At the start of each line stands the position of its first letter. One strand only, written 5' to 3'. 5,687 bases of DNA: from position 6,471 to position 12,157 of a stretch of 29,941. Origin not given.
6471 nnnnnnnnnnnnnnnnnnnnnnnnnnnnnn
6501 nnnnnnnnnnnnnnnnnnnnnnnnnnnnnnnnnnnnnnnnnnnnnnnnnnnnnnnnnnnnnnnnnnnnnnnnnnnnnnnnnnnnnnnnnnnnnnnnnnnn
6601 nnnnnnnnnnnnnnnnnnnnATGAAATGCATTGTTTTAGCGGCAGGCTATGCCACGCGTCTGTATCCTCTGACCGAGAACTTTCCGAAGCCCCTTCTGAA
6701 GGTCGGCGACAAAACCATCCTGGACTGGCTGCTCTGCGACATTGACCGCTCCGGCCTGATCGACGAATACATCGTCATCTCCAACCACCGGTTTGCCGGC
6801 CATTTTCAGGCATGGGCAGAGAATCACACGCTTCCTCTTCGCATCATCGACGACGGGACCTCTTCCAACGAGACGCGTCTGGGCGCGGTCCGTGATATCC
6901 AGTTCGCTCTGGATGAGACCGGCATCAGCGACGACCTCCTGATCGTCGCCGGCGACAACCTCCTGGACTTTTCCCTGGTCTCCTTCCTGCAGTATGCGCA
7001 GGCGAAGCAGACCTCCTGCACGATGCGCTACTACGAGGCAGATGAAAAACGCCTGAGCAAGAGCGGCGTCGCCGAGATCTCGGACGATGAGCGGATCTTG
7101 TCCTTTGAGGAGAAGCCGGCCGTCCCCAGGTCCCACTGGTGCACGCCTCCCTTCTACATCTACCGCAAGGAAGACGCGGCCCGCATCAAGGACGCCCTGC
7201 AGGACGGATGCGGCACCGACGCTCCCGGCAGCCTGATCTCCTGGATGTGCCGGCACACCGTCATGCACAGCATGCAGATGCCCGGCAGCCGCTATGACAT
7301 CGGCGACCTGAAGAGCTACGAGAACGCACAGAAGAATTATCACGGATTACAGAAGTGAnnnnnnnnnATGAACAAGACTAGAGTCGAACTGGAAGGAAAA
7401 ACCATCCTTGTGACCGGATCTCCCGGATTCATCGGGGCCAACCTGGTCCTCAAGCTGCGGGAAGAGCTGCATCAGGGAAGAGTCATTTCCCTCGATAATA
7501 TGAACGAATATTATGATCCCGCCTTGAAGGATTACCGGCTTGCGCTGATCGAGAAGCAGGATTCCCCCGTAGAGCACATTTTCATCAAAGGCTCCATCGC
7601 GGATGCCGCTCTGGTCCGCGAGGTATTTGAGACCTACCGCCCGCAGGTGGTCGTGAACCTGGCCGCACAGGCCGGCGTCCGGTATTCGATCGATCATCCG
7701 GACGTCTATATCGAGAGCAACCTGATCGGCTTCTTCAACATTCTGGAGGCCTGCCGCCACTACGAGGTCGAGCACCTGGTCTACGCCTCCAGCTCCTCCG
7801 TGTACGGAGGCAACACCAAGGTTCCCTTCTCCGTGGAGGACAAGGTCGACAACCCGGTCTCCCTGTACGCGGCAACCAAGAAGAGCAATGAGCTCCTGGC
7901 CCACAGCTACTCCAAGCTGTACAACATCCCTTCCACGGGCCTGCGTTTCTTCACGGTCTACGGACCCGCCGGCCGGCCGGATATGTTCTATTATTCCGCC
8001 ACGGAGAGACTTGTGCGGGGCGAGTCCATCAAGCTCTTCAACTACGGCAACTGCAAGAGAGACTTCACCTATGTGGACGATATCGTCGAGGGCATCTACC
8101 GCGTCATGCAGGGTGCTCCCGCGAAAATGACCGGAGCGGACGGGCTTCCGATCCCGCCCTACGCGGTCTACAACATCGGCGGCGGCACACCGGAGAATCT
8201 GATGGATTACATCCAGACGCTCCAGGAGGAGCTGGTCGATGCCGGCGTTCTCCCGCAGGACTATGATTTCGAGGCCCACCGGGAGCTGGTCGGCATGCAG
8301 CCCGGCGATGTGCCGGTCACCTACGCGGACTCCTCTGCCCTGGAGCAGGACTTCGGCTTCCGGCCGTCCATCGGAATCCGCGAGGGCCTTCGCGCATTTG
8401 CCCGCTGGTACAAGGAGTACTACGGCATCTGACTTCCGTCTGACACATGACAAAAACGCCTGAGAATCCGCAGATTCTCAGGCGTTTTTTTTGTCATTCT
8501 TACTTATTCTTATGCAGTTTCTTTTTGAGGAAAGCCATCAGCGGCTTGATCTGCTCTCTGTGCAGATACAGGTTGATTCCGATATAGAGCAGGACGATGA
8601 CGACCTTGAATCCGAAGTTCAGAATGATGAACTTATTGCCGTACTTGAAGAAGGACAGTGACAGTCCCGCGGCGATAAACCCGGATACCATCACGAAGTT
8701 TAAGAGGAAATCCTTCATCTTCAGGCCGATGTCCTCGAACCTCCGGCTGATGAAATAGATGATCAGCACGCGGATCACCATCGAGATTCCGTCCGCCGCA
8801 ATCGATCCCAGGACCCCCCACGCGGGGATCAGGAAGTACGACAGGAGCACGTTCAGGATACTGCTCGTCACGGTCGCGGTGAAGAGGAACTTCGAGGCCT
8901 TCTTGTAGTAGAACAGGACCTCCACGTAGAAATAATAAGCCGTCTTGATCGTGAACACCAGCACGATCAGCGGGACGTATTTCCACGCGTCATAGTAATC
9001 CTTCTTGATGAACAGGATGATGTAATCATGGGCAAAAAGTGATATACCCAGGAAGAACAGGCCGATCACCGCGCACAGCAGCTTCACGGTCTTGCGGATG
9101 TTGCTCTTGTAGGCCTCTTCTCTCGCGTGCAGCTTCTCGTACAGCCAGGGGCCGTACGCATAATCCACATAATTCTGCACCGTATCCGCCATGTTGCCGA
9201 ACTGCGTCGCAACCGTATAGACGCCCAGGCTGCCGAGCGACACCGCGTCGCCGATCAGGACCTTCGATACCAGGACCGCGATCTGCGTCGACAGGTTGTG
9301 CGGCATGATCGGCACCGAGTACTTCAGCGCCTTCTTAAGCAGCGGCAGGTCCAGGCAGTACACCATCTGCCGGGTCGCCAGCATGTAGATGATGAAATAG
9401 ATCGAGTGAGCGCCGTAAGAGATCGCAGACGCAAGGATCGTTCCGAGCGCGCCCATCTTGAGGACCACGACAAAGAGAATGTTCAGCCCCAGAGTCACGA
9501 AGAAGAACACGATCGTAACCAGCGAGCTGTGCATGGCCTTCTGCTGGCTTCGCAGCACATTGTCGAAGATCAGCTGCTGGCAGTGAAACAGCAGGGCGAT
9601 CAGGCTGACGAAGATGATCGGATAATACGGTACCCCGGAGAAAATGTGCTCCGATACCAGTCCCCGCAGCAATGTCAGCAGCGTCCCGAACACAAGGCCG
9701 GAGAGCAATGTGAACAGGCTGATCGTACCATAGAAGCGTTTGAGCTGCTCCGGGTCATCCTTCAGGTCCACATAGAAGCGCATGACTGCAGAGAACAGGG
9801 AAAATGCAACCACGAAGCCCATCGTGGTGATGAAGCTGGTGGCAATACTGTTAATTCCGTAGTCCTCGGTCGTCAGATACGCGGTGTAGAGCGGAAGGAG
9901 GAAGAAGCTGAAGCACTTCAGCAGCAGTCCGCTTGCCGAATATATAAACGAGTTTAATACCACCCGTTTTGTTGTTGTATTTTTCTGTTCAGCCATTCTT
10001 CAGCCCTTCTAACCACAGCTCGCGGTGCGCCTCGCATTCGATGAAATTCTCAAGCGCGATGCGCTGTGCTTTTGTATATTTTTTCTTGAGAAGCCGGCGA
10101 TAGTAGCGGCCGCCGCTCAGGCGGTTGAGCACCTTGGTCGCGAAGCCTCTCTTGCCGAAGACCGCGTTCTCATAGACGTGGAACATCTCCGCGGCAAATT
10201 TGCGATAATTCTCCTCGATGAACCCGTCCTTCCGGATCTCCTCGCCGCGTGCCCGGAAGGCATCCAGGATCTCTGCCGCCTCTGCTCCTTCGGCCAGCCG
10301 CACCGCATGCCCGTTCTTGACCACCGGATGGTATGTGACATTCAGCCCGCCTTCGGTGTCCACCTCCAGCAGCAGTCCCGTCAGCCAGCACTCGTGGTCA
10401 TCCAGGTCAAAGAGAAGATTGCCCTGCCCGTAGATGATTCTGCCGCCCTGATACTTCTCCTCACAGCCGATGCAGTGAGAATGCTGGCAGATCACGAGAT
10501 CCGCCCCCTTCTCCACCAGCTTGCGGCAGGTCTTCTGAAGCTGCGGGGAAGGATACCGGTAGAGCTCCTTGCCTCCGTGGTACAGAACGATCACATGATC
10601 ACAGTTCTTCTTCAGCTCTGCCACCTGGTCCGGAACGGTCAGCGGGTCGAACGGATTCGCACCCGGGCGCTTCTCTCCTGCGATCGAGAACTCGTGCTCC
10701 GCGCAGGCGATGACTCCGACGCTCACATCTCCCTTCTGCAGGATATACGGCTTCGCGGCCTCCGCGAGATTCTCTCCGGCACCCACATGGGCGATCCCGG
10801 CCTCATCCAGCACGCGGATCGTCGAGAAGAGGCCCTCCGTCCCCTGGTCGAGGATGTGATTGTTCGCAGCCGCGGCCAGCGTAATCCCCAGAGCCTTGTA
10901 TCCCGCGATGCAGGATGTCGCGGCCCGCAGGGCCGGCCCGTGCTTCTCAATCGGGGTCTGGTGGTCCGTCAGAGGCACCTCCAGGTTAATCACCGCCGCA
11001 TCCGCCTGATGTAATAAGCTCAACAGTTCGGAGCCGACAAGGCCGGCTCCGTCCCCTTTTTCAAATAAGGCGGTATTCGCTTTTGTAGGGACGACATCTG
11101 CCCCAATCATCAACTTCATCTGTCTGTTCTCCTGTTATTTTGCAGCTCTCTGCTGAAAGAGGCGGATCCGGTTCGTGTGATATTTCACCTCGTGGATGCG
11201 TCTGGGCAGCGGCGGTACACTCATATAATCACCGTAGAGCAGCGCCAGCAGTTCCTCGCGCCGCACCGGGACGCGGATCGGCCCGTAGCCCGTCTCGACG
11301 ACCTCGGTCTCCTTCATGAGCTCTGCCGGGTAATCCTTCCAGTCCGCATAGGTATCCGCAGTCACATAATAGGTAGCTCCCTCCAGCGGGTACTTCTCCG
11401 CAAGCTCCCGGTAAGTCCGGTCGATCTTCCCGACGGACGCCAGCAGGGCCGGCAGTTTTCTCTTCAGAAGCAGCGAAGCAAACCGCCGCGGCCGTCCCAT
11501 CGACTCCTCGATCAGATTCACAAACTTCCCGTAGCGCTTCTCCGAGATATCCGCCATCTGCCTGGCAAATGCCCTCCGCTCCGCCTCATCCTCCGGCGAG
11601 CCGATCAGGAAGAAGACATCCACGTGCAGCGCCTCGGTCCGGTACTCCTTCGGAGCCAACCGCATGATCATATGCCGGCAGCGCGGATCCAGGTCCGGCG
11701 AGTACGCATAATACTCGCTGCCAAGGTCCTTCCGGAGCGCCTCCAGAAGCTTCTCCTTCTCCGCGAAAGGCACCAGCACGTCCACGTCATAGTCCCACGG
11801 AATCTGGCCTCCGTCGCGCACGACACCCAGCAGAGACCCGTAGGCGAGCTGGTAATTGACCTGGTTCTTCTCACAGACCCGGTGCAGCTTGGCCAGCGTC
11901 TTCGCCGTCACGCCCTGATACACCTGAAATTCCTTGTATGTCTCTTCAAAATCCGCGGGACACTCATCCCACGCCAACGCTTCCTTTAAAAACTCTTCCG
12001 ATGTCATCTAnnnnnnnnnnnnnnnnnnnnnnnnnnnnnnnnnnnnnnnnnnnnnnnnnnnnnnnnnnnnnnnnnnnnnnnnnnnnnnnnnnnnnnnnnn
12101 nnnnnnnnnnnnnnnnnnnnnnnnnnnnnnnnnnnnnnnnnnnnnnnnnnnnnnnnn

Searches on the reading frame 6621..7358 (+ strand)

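Call 4: search_protein_families(library=pfam, proteins=[window:6621-7358:+])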
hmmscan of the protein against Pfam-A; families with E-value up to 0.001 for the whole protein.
window:6621-7358:+ (245 aa): 2 families
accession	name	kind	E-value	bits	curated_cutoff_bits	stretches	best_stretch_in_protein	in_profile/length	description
PF00483.29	NTP_transferase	-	2.4e-28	99.8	21.2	1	3-240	2-242/245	Nucleotidyl transferase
PF12804.13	NTP_transf_3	-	1.3e-07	32.3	27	1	3-195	1-147/160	MobA-like NTP transferase domain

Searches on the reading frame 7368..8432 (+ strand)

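Call 4: search_protein_families(library=pfam, proteins=[window:7368-8432:+])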
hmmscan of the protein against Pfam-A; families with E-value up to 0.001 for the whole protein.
window:7368-8432:+ (354 aa): 6 families
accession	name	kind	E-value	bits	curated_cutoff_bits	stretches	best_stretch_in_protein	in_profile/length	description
PF01370.27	Epimerase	-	3.7e-52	177.6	20.9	1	13-249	1-227/240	NAD dependent epimerase/dehydratase family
PF16363.11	GDP_Man_Dehyd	-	8.8e-48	163.9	27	1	14-342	1-330/332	GDP-mannose 4,6 dehydratase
PF04321.23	RmlD_sub_bind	-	1.1e-16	61.2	27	1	12-250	2-200/287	RmlD substrate binding domain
PF01073.25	3Beta_HSD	-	3.5e-16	59.5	22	1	14-240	1-222/280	3-beta hydroxysteroid dehydrogenase/isomerase family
PF02719.21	Polysacc_synt_2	-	9.1e-14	51.8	20.2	1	13-185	1-156/293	Polysaccharide biosynthesis protein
PF07993.18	NAD_binding_4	-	4.3e-05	23.2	20.1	1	15-188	1-198/258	Male sterility protein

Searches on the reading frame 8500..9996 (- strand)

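Call 4: search_protein_families(library=pfam, proteins=[window:8500-9996:-])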
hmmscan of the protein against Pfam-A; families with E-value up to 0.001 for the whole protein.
window:8500-9996:- (498 aa): 3 families
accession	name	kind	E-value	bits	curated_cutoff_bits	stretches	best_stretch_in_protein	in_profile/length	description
PF01943.22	Polysacc_synt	-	3.8e-13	49.9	28.2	1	15-275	4-259/274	Polysaccharide biosynthesis protein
PF13440.11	Polysacc_synt_3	-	2.3e-08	34.1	23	1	41-319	6-273/293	Polysaccharide biosynthesis protein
PF03023.19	MurJ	-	0.0008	18.6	27.4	1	361-443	343-426/451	Lipid II flippase MurJ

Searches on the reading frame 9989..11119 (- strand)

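Call 4: search_protein_families(library=pfam, proteins=[window:9989-11119:-])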
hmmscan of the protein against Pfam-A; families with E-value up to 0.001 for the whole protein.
window:9989-11119:- (376 aa): 1 family
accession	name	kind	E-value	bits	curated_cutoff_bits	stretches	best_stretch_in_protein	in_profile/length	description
PF09587.15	PGA_cap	-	1.7e-50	172.3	27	1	30-238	30-254/255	Bacterial capsule synthesis protein PGA_cap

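Call 43: search_protein_families(library=ncbifam, proteins=[window:9989-11119:-], max_evalue=1e-8)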
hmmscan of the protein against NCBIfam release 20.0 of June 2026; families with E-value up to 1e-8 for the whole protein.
window:9989-11119:- (376 aa): 1 family
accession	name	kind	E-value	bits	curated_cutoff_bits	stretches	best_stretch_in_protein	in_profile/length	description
NF038314.1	epimerase_MslH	equivalog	4.7e-21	74.7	700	1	30-141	27-141/439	lasso peptide C-terminal Trp epimerase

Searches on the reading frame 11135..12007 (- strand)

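Call 4: search_protein_families(library=pfam, proteins=[window:11135-12007:-])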
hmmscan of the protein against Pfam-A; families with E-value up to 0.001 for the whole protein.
window:11135-12007:- (290 aa): 1 family
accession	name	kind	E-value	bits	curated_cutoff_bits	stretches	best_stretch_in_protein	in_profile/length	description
PF04991.19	LicD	-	3.4e-16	60.5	22.6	1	45-259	1-227/227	LicD family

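Call 43: search_protein_families(library=ncbifam, proteins=[window:11135-12007:-], max_evalue=1e-8)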
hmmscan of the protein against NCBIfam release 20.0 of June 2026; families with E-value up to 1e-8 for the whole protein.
window:11135-12007:- (290 aa): 1 family
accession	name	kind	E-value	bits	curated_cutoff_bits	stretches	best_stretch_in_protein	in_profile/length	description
NF045866.1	GGPL_Ptran_Mf1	equivalog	9.4e-16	58.6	225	1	35-96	6-67/240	diacylglycerol cholinephosphotransferase Mf1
